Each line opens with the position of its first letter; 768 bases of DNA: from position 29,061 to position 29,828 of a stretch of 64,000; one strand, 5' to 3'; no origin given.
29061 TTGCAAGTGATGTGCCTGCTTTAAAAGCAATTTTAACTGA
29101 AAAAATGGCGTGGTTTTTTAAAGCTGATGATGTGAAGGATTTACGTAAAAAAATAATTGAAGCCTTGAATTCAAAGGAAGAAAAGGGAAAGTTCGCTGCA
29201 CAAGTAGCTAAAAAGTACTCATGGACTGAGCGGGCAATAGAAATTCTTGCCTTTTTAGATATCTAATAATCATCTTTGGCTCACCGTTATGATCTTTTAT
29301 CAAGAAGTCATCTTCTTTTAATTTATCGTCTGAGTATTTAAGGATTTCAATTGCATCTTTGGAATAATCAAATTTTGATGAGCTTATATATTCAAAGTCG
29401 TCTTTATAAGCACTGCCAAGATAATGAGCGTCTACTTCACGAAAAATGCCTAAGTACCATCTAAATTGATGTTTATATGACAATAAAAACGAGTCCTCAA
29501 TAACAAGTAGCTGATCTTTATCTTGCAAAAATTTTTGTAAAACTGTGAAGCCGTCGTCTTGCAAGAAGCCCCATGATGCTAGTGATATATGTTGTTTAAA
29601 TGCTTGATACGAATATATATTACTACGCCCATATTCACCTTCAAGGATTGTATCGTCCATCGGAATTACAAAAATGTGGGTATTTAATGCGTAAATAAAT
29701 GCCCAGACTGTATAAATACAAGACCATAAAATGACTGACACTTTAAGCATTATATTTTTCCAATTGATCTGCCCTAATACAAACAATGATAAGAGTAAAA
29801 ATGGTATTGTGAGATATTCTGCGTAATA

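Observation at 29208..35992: gmd / ColD-like / SDR / polyprenyl-P GT2 / aminotransferase / GT-C operon: an Arn- or Gtr-style extracytoplasmic glycosylation route fed by a GDP-deoxyhexose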

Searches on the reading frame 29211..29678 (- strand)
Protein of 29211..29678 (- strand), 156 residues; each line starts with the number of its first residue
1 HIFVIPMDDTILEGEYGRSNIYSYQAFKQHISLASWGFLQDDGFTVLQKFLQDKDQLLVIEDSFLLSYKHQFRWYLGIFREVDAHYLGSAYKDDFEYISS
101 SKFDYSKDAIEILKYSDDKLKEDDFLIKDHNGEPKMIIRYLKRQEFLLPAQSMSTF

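Call 80: predict_structure(alignment_id=A3)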
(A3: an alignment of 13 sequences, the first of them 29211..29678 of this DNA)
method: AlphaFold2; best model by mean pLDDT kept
length: 156 residues; sequences in the alignment: 13
mean_pLDDT: 75.0   pTM: 0.66
mean pLDDT of the five models: 75.0, 74.3, 74.1, 72.9, 70.4
residues with pLDDT >= 90: 57; 70-90: 42; 50-70: 25; < 50: 32
segments of 3 or more residues with pLDDT < 50: 1-8, 10-20, 30-36, 153-156
pLDDT, mean of each block of 10 residues (from residue 1): 44 44 51 48 89 93 90 83 71 87 93 96 91 92 69 49
secondary structure, 60 per line:
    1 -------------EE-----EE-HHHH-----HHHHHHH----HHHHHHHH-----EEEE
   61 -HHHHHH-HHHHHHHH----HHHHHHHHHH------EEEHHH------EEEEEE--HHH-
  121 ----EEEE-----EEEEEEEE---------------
elements in order: H24-27 H33-39 H44-51 E57-60 H62-67 H69-76 H81-90 E97-99 E109-114 E125-128 E134-141

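Call 82: fold_search(model_id=the predicted structure, library=pdb)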
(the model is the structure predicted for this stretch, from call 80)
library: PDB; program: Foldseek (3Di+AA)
matches with E <= 10: 456; with E <= 0.001: 0
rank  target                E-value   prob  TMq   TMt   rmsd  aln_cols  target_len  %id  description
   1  5zgo_A                3.9e-02  0.44  0.23  0.21   8.8       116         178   12  Crystal structure of APRT2 from Thermus thermophilus HB8 (released 2019-03-06)
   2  4dzr                  5.1e-02  0.44  0.27  0.26  10.8       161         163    9  The crystal structure of protein-(glutamine-N5) methyltransferase (release factor-specific) from Alicyclobacillus acidoc (released 2012-03-14)
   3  8jsv_I                5.9e-02  0.16  0.23  0.19  11.6       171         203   10  Dihydrofolate reductase-like enzyme from Leptospira interrogans (selenomethionine derivative) (released 2024-06-26)
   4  1vch_D                8.8e-02  0.21  0.21  0.19   9.3       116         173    9  Crystal Structure of a Phosphoribosyltransferase-related protein from Thermus thermophilus (released 2005-03-22)
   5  6fsp_F                1.2e-01  0.20  0.22  0.20   9.0       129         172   10  Crystal structure of APRT from Thermus thermophilus (released 2019-03-20)
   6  4m0k_C                1.3e-01  0.13  0.18  0.16   9.4       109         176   14  Crystal structure of adenine phosphoribosyltransferase from Rhodothermus marinus DSM 4252, NYSGRC Target 029775. (released 2013-08-14)
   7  6fsp_C                1.5e-01  0.15  0.21  0.20   9.5       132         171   11  Crystal structure of APRT from Thermus thermophilus (released 2019-03-20)
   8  4m0k_B                1.5e-01  0.13  0.18  0.17   9.6       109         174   15  Crystal structure of adenine phosphoribosyltransferase from Rhodothermus marinus DSM 4252, NYSGRC Target 029775. (released 2013-08-14)
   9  1vch_C                1.9e-01  0.16  0.21  0.20   9.2       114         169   10  Crystal Structure of a Phosphoribosyltransferase-related protein from Thermus thermophilus (released 2005-03-22)
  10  4m0k_A                1.9e-01  0.11  0.18  0.16   9.7       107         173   13  Crystal structure of adenine phosphoribosyltransferase from Rhodothermus marinus DSM 4252, NYSGRC Target 029775. (released 2013-08-14)
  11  8sze_B                2.1e-01  0.20  0.26  0.27   8.3       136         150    9  Crystal structure of Yersinia pestis dihydrofolate reductase in complex with Trimethoprim (released 2023-06-07)
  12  8qpq_LA               2.1e-01  0.06  0.16  0.11  17.7       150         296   12  C1 turret to capsid interface of full Haloferax tailed virus 1 adjacent to the portal-capsid interface. (released 2024-10-09)
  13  3qg2_A                2.1e-01  0.06  0.18  0.08  15.7       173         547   10  Plasmodium falciparum DHFR-TS qradruple mutant (N51I+C59R+S108N+I164L, V1/S) pyrimethamine complex (released 2011-06-29)
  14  7ctw_A                2.2e-01  0.05  0.18  0.08  15.6       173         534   13  Wild-type Plasmodium falciparum dihydrofolate reductase-thymidylate synthase (PfDHFR-TS) complexed with fragment 820,  (released 2021-04-28)
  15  8wgm_A                2.4e-01  0.06  0.19  0.09  13.3       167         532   13  Quadruple mutant Plasmodium falciparum dihydrofolate reductase-thymidylate synthase (PfDHFR-TS V1/S, N51I+C59R+S108N+I (released 2024-09-11)
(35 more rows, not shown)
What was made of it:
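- The C-terminal domain matches nothing (call 82), so the acceptor is unknown.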
